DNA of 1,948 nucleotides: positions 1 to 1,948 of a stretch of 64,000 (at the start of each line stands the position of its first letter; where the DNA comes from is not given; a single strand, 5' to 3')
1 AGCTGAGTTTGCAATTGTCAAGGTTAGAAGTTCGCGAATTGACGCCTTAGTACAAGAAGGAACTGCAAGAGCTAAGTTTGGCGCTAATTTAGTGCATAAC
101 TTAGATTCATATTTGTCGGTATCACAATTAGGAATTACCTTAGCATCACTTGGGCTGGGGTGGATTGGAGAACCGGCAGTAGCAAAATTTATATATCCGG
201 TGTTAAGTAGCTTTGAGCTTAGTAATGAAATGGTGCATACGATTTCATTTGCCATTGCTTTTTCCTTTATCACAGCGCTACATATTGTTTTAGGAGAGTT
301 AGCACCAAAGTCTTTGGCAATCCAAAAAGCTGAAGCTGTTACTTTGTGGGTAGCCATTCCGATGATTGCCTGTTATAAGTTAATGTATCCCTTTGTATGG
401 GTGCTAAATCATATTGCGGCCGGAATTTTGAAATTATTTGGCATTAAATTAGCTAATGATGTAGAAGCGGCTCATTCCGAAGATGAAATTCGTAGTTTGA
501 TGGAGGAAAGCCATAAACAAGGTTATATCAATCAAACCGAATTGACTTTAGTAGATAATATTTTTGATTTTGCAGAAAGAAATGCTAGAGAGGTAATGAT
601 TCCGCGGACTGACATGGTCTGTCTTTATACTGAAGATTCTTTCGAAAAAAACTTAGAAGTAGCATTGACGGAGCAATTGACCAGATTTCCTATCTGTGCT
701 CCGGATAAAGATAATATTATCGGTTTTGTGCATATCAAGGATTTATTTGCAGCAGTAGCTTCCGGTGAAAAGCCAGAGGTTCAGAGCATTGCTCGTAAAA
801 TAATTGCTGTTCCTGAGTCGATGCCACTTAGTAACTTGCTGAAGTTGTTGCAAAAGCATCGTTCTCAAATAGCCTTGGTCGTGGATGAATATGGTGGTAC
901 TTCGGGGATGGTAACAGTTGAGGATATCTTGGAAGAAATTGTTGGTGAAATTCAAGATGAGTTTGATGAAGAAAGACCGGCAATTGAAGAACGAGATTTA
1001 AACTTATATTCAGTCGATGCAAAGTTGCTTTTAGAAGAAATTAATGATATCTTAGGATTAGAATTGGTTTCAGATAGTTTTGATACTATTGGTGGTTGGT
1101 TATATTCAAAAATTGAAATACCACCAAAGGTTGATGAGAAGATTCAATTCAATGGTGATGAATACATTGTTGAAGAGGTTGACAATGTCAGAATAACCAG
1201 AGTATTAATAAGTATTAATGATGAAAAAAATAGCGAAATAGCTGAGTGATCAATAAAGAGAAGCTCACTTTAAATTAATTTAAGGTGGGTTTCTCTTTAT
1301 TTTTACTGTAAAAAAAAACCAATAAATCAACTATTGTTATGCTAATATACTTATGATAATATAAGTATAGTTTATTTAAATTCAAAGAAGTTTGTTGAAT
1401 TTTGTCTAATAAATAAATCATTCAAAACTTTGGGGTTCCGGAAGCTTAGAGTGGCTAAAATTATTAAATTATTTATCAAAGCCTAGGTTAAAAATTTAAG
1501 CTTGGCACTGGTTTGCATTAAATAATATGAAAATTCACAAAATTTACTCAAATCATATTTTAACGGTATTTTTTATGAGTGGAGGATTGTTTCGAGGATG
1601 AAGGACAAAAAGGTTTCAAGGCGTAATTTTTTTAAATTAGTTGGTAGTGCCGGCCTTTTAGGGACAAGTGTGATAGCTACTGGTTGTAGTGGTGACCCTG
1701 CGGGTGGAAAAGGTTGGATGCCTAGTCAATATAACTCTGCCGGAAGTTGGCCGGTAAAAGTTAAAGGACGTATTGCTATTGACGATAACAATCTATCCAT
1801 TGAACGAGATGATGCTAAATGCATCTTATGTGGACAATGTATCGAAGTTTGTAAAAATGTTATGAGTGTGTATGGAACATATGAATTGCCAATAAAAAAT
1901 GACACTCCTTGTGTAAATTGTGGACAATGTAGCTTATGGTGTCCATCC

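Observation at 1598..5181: Operon for a Tat-exported, membrane/quinone-coupled [FeFe] hydrogenase: catalytic subunit plus HybA/FdnH-like 4x[4Fe-4S] protein plus NrfD/PsrC-like membrane subunit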

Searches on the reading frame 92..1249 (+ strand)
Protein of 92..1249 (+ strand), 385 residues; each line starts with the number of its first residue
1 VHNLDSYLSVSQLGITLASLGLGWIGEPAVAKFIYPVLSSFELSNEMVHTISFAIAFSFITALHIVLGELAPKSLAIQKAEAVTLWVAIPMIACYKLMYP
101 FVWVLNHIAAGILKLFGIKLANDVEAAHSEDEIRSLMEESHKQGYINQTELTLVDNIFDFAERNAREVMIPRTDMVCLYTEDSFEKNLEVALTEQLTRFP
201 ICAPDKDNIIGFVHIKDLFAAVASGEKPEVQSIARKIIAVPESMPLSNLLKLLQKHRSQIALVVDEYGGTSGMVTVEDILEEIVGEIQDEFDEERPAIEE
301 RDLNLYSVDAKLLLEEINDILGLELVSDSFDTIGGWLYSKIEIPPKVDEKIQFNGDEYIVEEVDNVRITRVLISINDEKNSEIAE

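Call 3: search_protein_families(library=pfam, proteins=[window:92-1249:+], max_evalue=0.01)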
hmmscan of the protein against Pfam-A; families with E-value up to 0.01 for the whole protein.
window:92-1249:+ (385 aa): 3 families
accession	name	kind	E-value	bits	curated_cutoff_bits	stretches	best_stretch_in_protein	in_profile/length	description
PF01595.25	CNNM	-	1.5e-39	135.9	28.4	1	2-150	47-181/181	Cyclin M transmembrane N-terminal domain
PF00571.33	CBS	-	8.2e-18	64.9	24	2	234-284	6-56/57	CBS domain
PF03471.22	CorC_HlyC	-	1.5e-16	60.6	27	1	301-376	3-80/81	Transporter associated domain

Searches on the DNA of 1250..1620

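Call 87: search_rna_families(source=window, start=1250, end=1620, threshold=evalue, max_evalue=1)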
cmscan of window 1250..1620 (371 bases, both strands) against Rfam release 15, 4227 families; matches with E-value up to 1: 4.
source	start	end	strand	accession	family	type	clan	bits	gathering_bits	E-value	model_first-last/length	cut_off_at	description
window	1250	1313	+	RF00238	ctRNA_pND324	Gene; antisense;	-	21.2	45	0.95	29-86/86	5'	ctRNA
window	1252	1301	-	RF03623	mir-1252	Gene; miRNA;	-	21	70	0.43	1-65/65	no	mir-1252 microRNA precursor family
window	1250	1310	-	RF00969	mir-556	Gene; miRNA;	-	20.8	84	0.21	1-81/88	3'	mir-556 microRNA precursor family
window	1287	1334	-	RF02060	STnc410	Gene; sRNA;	-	15.6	50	0.45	1-158/158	no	Enterobacterial sRNA STnc410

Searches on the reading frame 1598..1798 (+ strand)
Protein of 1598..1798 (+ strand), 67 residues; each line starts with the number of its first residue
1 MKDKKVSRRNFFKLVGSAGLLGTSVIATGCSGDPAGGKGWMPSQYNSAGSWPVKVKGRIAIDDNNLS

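Call 85: find_homologous_proteins(query=window:1598-1798:+, max_evalue=0.001)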
Query window:1598-1798:+ (67 aa): 2 proteins with E <= 0.001 among 2 candidates.
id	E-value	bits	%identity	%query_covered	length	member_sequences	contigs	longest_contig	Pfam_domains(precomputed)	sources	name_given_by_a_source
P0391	4.1e-22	95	66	97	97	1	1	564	-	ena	-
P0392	3.8e-20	89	98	64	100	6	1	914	PF14697.12,PF12797.13,PF12837.13,PF00037.33,PF12838.13,PF13237.12,PF13187.12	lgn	-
